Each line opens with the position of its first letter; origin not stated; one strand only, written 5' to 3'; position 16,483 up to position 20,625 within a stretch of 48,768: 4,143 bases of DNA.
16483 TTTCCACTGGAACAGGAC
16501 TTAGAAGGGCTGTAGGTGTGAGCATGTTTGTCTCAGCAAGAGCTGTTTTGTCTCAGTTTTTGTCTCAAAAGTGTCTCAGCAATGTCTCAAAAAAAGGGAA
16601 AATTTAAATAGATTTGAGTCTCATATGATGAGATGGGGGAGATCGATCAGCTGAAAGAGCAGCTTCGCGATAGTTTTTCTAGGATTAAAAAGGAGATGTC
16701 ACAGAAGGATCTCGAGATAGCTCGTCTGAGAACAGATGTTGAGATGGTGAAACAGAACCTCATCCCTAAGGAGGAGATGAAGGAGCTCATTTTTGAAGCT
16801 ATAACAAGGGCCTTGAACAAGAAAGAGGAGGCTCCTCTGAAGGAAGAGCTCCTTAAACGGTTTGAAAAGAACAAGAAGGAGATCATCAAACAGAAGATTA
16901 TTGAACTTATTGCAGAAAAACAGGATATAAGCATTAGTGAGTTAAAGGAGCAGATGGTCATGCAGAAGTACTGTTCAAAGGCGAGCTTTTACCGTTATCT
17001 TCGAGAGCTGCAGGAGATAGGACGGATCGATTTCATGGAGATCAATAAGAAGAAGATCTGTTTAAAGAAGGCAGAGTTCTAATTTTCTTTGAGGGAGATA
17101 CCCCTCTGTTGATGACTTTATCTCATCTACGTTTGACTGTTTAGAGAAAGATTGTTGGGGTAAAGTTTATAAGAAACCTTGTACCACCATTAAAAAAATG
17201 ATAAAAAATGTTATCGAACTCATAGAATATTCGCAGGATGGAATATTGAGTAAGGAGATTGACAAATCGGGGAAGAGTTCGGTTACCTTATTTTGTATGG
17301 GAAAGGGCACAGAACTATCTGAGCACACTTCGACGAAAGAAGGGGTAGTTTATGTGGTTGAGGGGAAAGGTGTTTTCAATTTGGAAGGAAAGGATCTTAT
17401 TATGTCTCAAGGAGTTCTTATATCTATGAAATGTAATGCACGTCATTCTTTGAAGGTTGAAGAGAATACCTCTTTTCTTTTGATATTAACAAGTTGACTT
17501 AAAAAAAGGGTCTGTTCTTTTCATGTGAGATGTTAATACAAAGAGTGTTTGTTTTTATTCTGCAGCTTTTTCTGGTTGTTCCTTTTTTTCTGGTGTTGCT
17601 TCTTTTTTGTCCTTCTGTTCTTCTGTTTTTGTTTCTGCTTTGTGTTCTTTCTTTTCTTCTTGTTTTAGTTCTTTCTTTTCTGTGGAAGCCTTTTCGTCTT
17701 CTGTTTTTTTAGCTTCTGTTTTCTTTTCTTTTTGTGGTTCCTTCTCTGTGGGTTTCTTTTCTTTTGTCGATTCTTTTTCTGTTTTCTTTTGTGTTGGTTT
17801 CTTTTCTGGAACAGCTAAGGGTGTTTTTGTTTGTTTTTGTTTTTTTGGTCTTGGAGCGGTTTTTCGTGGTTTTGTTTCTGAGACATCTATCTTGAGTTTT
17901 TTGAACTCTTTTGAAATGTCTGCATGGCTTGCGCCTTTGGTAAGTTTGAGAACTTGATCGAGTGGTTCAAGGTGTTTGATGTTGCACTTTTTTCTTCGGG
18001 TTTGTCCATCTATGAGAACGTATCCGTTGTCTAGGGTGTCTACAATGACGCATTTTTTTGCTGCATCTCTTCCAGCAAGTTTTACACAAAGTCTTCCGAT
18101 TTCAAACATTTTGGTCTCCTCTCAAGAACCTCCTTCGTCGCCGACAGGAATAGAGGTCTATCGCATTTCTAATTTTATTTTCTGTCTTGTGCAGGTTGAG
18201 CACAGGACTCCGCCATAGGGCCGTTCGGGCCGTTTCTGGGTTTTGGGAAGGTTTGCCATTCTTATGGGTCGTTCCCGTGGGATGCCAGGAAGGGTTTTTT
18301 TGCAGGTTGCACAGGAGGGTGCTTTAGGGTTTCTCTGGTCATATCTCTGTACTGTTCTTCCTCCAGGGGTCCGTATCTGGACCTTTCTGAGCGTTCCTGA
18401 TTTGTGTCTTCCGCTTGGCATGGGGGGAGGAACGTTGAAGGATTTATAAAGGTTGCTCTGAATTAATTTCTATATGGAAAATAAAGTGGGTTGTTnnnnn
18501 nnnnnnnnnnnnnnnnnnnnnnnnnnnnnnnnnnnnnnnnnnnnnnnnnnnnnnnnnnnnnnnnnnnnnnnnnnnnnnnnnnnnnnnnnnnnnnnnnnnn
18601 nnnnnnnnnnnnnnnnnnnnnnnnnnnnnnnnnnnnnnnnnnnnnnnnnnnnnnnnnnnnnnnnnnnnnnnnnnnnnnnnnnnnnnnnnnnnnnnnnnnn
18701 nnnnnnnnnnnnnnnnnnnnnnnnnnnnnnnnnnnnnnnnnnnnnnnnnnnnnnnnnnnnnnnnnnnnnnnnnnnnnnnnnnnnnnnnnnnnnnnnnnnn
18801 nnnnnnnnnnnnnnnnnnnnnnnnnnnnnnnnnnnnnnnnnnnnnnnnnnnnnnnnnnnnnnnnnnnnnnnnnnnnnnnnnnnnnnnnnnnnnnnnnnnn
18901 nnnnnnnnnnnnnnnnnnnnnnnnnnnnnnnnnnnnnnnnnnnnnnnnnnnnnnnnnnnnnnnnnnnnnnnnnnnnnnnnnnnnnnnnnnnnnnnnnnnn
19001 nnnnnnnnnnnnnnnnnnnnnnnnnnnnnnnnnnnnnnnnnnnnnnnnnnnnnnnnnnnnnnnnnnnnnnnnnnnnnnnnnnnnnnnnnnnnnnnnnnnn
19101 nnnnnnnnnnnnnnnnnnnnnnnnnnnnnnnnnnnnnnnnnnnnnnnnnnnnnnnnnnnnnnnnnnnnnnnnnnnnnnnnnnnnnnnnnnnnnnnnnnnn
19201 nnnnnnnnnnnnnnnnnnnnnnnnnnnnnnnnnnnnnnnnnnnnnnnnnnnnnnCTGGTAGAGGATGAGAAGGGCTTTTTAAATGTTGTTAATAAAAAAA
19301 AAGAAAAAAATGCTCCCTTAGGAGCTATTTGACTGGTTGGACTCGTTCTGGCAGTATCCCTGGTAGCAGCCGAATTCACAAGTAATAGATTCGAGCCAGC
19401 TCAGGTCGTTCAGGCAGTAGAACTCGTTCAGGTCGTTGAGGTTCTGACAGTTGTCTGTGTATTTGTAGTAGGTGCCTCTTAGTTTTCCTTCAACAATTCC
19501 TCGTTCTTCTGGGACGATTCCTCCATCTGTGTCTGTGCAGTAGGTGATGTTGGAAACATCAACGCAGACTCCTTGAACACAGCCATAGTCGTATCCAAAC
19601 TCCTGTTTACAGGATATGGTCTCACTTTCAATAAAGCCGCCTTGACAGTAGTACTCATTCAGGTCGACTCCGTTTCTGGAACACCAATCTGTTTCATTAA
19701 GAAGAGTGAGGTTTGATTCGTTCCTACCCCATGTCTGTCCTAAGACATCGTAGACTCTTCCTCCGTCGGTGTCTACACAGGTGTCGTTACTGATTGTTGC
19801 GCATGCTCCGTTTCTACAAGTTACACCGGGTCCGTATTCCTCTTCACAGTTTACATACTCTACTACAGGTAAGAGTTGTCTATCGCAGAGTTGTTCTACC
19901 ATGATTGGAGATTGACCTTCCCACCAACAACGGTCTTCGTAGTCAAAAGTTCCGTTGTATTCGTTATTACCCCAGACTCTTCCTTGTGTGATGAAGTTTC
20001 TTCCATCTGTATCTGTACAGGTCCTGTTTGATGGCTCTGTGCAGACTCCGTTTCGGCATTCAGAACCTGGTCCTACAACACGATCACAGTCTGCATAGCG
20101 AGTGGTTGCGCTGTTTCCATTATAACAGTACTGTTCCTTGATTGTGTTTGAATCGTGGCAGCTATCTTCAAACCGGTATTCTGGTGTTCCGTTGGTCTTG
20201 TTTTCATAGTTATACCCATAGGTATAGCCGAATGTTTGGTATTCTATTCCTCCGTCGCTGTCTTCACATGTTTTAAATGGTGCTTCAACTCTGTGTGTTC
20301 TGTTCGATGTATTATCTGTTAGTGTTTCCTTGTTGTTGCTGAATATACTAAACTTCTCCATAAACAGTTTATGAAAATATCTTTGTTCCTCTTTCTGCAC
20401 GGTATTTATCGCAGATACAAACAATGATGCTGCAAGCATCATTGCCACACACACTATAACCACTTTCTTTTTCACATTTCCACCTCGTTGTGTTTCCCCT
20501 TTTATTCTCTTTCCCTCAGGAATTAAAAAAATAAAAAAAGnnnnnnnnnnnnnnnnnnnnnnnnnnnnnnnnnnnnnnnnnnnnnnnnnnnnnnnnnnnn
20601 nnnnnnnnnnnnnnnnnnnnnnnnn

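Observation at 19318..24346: Four-gene secreted-protein/regulator island inserted into the conserved secY...DUF106-L34e-L14e neighbourhood, with no adk or cmk gene in the array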

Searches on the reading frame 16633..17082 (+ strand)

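Call 3: search_protein_families(library=pfam, proteins=[window:16633-17082:+], max_evalue=0.1)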
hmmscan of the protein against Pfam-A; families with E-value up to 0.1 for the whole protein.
window:16633-17082:+ (149 aa): 7 families
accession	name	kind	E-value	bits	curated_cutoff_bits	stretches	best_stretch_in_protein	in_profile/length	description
PF24741.1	AlkZ-rel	-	0.00015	21.8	26.5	1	72-139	90-157/221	AlkZ related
PF01475.25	FUR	-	0.0042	17.7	23.1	1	87-141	11-68/121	Ferric uptake regulator family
PF13258.11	DUF4049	-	0.018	14.5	25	1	39-125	189-269/333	Domain of unknown function (DUF4049)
PF08279.18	HTH_11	-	0.025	14.9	25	0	87-136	3-45/55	HTH domain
PF06163.17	DUF977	-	0.029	14.9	22.1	1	75-130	3-54/134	Bacterial protein of unknown function (DUF977)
PF02650.20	HTH_WhiA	-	0.054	14.4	27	1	87-129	43-83/84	WhiA C-terminal HTH domain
PF03461.20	TRCF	-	0.094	13.5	25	0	3-37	33-66/95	TRCF domain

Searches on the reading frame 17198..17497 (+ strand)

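Call 3: search_protein_families(library=pfam, proteins=[window:17198-17497:+], max_evalue=0.1)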
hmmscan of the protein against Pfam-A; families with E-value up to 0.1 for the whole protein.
window:17198-17497:+ (99 aa): 6 families
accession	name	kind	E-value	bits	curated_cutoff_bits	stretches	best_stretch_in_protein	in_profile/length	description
PF07883.17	Cupin_2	-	2e-08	34.2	27.2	1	31-94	2-65/70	Cupin domain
PF03079.20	ARD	-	0.0011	19.6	27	1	40-90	85-140/157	ARD/ARD' family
PF02311.25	AraC_binding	-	0.023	14.9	21.1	1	41-90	17-66/135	AraC-like ligand binding domain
PF12973.13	Cupin_7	-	0.03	14.6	27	1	19-94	23-97/105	ChrR Cupin-like domain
PF06339.18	Ectoine_synth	-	0.047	14.4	27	1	29-92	37-102/127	Ectoine synthase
PF05726.19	Pirin_C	-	0.098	13.5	27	0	37-96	9-67/103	Pirin C-terminal cupin domain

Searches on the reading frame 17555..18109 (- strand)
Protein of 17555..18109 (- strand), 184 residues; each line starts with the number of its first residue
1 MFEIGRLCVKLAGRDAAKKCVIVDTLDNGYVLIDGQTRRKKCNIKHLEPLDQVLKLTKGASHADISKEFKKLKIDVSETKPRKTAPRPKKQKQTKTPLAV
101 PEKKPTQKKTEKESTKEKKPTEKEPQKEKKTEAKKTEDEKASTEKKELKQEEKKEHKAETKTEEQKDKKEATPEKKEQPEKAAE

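Call 3: search_protein_families(library=pfam, proteins=[window:17555-18109:-], max_evalue=0.1)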
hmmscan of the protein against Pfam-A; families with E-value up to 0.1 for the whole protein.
window:17555-18109:- (184 aa): 1 family
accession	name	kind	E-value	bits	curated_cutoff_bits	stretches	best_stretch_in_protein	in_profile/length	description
PF00467.35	KOW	-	0.049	13.9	22.3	1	5-29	2-26/32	KOW motif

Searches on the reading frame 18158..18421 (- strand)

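Call 3: search_protein_families(library=pfam, proteins=[window:18158-18421:-], max_evalue=0.1)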
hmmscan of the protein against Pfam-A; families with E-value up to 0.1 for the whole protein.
window:18158-18421:- (87 aa): 2 families
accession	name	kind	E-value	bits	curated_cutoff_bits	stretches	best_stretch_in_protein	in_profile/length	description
PF01199.23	Ribosomal_L34e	-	7.3e-25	87.5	27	1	7-83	14-90/94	Ribosomal protein L34e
PF23550.1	zf_Tbcl_Rhp7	-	0.029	14.4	27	0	67-80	23-36/39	DNA repair protein rhp7 treble clef domain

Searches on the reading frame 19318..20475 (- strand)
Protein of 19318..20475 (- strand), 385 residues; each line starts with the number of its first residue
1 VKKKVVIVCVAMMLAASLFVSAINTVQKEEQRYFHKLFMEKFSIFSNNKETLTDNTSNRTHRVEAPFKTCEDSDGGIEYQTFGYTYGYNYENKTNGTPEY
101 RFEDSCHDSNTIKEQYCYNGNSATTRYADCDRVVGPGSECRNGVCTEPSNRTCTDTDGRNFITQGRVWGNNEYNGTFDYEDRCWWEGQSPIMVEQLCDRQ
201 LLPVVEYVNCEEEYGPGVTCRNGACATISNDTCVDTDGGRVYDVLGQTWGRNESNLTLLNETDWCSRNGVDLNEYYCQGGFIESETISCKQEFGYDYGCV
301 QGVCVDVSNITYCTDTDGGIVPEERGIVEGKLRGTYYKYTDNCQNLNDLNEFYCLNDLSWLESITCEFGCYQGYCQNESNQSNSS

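Call 3: search_protein_families(library=pfam, proteins=[window:19318-20475:-], max_evalue=0.1)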
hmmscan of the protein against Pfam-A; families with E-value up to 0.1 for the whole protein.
window:19318-20475:- (385 aa): 1 family
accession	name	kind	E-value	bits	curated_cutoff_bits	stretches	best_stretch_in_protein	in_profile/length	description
PF10468.14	Inhibitor_I68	-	0.0029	18.4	25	1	280-328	20-68/87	Carboxypeptidase inhibitor I68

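Call 17: find_homologous_proteins(query=window:19318-20475:-)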
Query window:19318-20475:- (385 aa): 5 proteins with E <= 0.001 among 885 candidates.
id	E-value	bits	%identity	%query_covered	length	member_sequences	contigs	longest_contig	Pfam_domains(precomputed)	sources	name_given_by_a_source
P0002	2.9e-261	885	100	97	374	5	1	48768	-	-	-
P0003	1.1e-19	89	32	71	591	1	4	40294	PF07588.18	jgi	-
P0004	8.8e-13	66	30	84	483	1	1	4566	PF07648.21,PF00050.27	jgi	jgi:hypothetical protein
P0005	6.0e-9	54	26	96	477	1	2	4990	-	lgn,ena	-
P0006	1.8e-7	49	32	52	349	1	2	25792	-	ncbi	-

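Call 33: search_protein_families(library=ncbifam, proteins=[window:19318-20475:-], max_evalue=0.01)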
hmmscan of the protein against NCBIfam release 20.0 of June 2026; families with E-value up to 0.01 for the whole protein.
window:19318-20475:- (385 aa): 0 families

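Call 38: search_protein_families(library=pfam, proteins=[P0003, P0004, P0005, P0006], max_evalue=0.01)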
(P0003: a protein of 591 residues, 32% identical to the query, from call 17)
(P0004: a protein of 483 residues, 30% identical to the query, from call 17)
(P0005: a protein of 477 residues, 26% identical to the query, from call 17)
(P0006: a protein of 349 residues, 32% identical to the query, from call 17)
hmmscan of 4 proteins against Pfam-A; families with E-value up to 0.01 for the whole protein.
P0003 (591 aa): 2 families
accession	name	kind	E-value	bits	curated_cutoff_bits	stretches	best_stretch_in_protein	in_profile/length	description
PF07588.17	DUF1554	-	1.1e-11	45.2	27.5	2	502-564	77-133/136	Protein of unknown function (DUF1554)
PF06482.17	Endostatin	-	3.5e-05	24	29.4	1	444-587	10-164/170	Collagenase NC10 and Endostatin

P0004 (483 aa): 2 families
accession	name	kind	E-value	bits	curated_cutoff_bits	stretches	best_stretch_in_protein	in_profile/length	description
PF00050.26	Kazal_1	-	4.4e-07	30.3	21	1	33-63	7-33/49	Kazal-type serine protease inhibitor domain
PF07648.20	Kazal_2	-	1.4e-05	25.5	22.8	1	36-72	4-48/48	Kazal-type serine protease inhibitor domain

P0005 (477 aa): 0 families

P0006 (349 aa): 2 families
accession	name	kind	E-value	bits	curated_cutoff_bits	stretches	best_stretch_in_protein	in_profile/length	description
PF07648.20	Kazal_2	-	0.00089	19.8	22.8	1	39-55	12-27/48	Kazal-type serine protease inhibitor domain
PF00050.26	Kazal_1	-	0.0051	17.2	21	1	41-54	15-28/49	Kazal-type serine protease inhibitor domain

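Call 40: find_encoding_contigs(protein=P0003, flank=8000, max_places=3)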
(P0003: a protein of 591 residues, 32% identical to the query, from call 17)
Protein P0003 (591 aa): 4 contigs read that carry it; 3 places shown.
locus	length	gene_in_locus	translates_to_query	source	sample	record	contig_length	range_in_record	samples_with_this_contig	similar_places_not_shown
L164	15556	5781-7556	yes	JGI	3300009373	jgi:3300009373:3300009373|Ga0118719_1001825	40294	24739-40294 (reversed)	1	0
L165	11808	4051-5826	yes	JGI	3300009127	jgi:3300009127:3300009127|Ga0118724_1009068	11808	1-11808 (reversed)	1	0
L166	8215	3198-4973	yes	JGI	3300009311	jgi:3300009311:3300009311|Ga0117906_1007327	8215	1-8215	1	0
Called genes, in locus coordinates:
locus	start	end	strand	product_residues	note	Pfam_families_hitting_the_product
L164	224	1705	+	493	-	-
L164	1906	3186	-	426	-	-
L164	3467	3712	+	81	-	-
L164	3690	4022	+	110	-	-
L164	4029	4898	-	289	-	-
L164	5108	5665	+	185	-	PF01161:PBP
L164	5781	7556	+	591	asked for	PF07588:DUF1554 (weak)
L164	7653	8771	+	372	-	PF00106:adh_short, PF01073:3Beta_HSD, PF01370:Epimerase, PF02719:Polysacc_synt_2, PF05368:NmrA, PF07993:NAD_binding_4, PF13460:NAD_binding_10, PF16363:GDP_Man_Dehyd, +2 more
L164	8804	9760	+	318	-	PF01073:3Beta_HSD, PF01370:Epimerase, PF02719:Polysacc_synt_2 (faint), PF04321:RmlD_sub_bind, PF16363:GDP_Man_Dehyd, PF07993:NAD_binding_4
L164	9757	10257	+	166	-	PF00551:Formyl_trans_N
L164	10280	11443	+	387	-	PF01041:DegT_DnrJ_EryC1, PF00155:Aminotran_1_2 (weak), PF01053:Cys_Met_Meta_PP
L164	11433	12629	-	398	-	PF13439:Glyco_transf_4 (weak), PF13579:Glyco_trans_4_4, PF00534:Glycos_transf_1, PF13692:Glyco_trans_1_4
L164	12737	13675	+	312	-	PF03706:LPG_synthase_TM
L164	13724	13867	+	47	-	-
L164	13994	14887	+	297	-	-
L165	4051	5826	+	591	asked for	PF07588:DUF1554 (weak)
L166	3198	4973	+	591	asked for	PF07588:DUF1554 (weak)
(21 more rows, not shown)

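Call 41: find_encoding_contigs(protein=P0006, flank=8000, max_places=3)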
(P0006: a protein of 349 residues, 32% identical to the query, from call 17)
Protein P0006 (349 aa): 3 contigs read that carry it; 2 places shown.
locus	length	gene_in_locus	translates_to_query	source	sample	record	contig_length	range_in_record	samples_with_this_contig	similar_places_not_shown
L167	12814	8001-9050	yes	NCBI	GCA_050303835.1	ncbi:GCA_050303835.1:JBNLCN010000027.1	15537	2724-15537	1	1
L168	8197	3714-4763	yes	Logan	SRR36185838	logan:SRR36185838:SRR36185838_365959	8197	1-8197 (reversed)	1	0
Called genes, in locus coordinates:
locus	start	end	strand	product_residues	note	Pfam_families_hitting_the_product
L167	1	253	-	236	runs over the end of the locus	-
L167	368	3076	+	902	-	PF00005:ABC_tran (faint), PF02463:SMC_N (faint), PF13191:AAA_16 (faint), PF13304:AAA_21 (faint), PF13555:AAA_29 (faint), PF17760:UvrA_inter, PF17755:UvrA_DNA-bind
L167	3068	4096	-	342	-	PF05343:Peptidase_M42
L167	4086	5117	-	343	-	PF27529:AMPT (weak), PF05343:Peptidase_M42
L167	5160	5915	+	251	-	PF13482:RNase_H_2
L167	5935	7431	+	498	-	PF27096:UvrC_M, PF02151:UVR, PF08459:UvrC_RNaseH_dom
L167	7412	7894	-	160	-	-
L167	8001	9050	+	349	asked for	-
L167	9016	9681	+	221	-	PF00730:HhH-GPD, PF00633:HHH (weak)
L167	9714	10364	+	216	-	PF12801:Fer4_5, PF12838:Fer4_7 (faint), PF13187:Fer4_9 (faint), PF13484:Fer4_16 (faint), PF14697:Fer4_21 (faint), PF00037:Fer4 (weak), PF12837:Fer4_6 (weak), PF13237:Fer4_10 (weak)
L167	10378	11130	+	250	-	PF01145:Band_7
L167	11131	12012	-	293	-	PF00288:GHMP_kinases_N, PF08544:GHMP_kinases_C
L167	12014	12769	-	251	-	PF10869:DUF2666 (weak)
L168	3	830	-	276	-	?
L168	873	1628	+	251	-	PF13482:RNase_H_2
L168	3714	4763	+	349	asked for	-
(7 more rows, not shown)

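Call 73: search_protein_families(library=phrogs, proteins=[window:19318-20475:-], max_evalue=0.01)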
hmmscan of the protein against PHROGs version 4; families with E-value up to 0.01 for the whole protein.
window:19318-20475:- (385 aa): 0 families

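Call 74: search_protein_families(library=padloc, proteins=[window:19318-20475:-], max_evalue=0.01)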
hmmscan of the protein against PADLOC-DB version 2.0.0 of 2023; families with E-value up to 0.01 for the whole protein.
window:19318-20475:- (385 aa): 0 families

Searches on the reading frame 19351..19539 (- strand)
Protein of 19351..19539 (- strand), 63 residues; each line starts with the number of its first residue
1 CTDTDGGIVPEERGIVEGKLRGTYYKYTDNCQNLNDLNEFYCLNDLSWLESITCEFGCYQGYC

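Call 37: search_solved_structures(query=A1, max_evalue=1)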
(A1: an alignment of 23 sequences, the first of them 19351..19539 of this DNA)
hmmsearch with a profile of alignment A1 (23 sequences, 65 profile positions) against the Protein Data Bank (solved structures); distinct sequences matched with E-value up to 1: 0.

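Call 43: predict_structure(alignment_id=A1)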
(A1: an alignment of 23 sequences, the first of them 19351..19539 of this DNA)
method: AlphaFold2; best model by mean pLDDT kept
length: 63 residues; sequences in the alignment: 23
mean_pLDDT: 97.8   pTM: 0.81
mean pLDDT of the five models: 97.8, 97.7, 97.2, 97.2, 97.0
residues with pLDDT >= 90: 63; 70-90: 0; 50-70: 0; < 50: 0
segments of 3 or more residues with pLDDT < 50: none
pLDDT, mean of each block of 10 residues (from residue 1): 97 98 97 99 97 98 98
secondary structure, 60 per line:
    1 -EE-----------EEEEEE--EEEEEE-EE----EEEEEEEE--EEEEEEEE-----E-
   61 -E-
elements in order: E15-20 E23-28 E36-43 E46-53
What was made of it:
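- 19318..20475 (-): isl1: a 385-aa secreted protein made of four tandem six-cysteine modules of about 62-76 aa, with 14 sequons. The AF2 model of one module has pLDDT 97.8 (call 43).
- Tried and rejected: The model is excellent (pLDDT 97.8, call 43).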

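Call 49: fold_search(model_id=the predicted structure, library=pdb)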
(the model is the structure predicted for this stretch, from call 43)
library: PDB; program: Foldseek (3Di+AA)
matches with E <= 10: 97; with E <= 0.001: 0
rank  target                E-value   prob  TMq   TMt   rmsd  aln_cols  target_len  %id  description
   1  6nbq_S                2.0e+00  0.18  0.38  0.41  10.8        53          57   11  T.elongatus NDH (data-set 1) (released 2019-02-27)
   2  2mfk_MODEL_1_A        2.0e+00  0.18  0.32  0.30   9.9        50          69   12  NMR solution structure of chitin-binding domain from dust mite group XII allergen Blo t 12 (released 2014-11-19)
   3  1wd1_A                2.5e+00  0.16  0.31  0.31   9.7        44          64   11  Crystal structures of the hyperthermophilic chromosomal protein Sac7d in complex with DNA decamers (released 2004-08-03)
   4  5ty4_B                2.5e+00  0.09  0.32  0.31   9.0        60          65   10  MicroED structure of a complex between monomeric TGF-b and its receptor, TbRII, at 2.9 A resolution (released 2017-04-26)
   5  8fxs_B                3.2e+00  0.07  0.30  0.07  11.9        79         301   10  Crystal structure of human pro-TGF-beta2 in complex with Nb9 (released 2023-06-21)
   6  2qmi_C                3.4e+00  0.11  0.30  0.06   8.3        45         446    9  Structure of the octameric penicillin-binding protein homologue from Pyrococcus abyssi (released 2008-07-22)
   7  6l7o_S                3.6e+00  0.14  0.39  0.40  10.8        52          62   12  cryo-EM structure of cyanobacteria Fd-NDH-1L complex (released 2020-02-19)
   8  6yr8_B                3.6e+00  0.08  0.28  0.21  12.6        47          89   13  Affimer K6 - KRAS protein complex (released 2020-07-08)
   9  9i5t_S                4.0e+00  0.07  0.33  0.20  12.1        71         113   10  50S subunit of P. gingivalis ribosome with Lefamulin (released 2025-08-20)
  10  1ktz_A                4.3e+00  0.08  0.29  0.22   8.7        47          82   15  Crystal Structure of the Human TGF-beta Type II Receptor Extracellular Domain in Complex with TGF-beta3 (released 2002-02-27)
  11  7zs1                  4.5e+00  0.13  0.38  0.10  10.6        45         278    9  Diheme cytochrome c Kustd1711 from Kuenenia stuttgartiensis, M292C mutant (released 2023-05-17)
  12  1wtp_B                4.5e+00  0.12  0.32  0.31   9.6        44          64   11  Hyperthermophile chromosomal protein SAC7D single mutant M29F in complex with DNA GCGA(UBr)CGC (released 2005-02-22)
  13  7zs0                  4.5e+00  0.12  0.39  0.11  11.4        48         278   10  Diheme cytochrome c Kustd1711 from Kuenenia stuttgartiensis (released 2023-05-17)
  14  8vsb_A                4.5e+00  0.06  0.30  0.11  11.0        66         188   14  L-TGF-b3/GARP (released 2024-09-11)
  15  8end_A                4.8e+00  0.07  0.29  0.21  17.0        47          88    8  Crystal structure of LGR ligand alpha2/beta5 from C. elegans in crystal form 1 (SeMet) (released 2023-01-11)
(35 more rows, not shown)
